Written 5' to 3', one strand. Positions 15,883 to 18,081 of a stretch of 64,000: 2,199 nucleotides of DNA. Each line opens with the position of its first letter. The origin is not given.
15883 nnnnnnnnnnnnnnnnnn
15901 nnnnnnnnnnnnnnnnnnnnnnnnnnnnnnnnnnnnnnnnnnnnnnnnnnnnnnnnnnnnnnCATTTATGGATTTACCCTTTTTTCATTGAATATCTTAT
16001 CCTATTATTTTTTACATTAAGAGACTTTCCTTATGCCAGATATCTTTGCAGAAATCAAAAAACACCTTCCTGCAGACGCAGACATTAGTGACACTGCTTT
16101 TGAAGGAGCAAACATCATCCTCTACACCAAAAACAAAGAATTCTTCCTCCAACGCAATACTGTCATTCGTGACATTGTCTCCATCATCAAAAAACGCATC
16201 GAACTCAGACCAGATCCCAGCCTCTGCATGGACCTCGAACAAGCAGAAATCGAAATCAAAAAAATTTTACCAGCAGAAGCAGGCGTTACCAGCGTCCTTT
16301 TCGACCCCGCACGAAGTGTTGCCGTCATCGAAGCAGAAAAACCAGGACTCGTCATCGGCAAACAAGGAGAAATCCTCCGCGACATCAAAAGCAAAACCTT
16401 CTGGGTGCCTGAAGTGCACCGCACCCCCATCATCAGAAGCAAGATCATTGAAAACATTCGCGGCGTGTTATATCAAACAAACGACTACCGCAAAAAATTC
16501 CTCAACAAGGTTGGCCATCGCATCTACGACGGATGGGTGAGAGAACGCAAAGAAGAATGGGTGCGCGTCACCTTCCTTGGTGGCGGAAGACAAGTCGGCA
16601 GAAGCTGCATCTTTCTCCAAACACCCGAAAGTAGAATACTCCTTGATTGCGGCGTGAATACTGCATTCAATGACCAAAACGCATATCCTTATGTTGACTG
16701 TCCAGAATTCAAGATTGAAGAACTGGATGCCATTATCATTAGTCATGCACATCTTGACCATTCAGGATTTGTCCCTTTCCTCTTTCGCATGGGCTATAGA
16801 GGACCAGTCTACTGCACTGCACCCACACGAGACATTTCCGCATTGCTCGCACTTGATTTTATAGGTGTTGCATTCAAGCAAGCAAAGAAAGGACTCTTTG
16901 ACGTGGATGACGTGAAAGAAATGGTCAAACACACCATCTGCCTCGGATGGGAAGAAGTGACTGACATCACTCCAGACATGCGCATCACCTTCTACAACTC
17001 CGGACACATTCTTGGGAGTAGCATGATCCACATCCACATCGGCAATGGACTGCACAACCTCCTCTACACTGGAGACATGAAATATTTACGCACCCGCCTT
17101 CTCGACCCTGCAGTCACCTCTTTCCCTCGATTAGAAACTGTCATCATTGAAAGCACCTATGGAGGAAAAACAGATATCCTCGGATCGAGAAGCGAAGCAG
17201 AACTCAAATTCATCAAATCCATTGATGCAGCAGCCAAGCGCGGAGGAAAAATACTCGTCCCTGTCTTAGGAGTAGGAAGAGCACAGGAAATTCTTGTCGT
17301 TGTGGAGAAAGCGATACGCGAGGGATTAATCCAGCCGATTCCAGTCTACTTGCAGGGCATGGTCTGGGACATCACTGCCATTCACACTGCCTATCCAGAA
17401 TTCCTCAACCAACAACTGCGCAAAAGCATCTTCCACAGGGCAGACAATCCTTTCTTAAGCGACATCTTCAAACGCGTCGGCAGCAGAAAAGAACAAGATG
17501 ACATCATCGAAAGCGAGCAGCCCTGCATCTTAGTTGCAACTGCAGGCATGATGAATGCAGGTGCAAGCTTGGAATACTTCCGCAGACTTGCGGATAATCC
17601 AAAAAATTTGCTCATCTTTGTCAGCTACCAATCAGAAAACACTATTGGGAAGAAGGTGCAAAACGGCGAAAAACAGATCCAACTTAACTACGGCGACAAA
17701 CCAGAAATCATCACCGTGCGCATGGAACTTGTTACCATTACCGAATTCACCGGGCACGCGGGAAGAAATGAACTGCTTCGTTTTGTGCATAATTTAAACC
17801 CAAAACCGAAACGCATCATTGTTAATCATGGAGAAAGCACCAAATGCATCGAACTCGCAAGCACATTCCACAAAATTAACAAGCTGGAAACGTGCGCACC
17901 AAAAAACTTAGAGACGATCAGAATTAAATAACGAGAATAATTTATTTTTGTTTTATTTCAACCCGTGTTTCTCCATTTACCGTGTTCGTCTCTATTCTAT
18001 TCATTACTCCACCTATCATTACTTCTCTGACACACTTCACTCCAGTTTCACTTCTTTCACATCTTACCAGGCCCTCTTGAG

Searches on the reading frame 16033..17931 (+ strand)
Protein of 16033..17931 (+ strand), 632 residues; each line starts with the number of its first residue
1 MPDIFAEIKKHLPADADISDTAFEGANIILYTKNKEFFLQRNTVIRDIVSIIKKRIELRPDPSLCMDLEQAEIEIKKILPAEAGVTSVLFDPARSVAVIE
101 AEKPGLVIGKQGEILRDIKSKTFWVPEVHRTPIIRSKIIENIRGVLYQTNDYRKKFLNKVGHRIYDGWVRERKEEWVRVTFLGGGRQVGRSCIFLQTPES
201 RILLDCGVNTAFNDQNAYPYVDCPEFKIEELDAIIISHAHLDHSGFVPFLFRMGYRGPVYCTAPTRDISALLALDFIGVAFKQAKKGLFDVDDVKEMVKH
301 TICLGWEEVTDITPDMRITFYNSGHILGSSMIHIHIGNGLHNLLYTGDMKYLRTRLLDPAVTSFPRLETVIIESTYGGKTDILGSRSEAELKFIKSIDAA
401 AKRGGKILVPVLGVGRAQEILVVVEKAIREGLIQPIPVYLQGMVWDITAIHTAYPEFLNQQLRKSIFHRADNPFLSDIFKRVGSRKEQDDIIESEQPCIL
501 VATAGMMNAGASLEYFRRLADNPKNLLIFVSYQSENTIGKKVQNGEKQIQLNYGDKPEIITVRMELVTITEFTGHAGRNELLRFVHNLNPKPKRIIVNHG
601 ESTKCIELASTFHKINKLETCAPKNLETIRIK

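Call 71: search_protein_families(library=pfam, proteins=[window:16033-17931:+], max_evalue=0.00001)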
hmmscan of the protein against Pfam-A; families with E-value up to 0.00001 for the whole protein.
window:16033-17931:+ (632 aa): 6 families
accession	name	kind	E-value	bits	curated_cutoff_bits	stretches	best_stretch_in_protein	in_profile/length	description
PF10996.14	Beta-Casp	-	4e-28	98.8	27.7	1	417-541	1-119/120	Beta-Casp domain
PF17214.9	KH_TffA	-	4.4e-20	71.9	22.6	1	4-64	7-67/68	Transcription termination factor FttA, KH domain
PF16661.11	Lactamase_B_6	-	9e-17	61.5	27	1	195-360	2-173/193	Metallo-beta-lactamase superfamily domain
PF07521.17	RMMBL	-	7.7e-13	48.7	21.6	1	560-617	2-57/63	Zn-dependent metallo-hydrolase RNA specificity domain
PF00753.33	Lactamase_B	-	5.6e-11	43.2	22.7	1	188-360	4-161/196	Metallo-beta-lactamase superfamily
PF12706.13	Lactamase_B_2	-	1e-09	38.7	27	1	201-355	2-149/200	Beta-lactamase superfamily domain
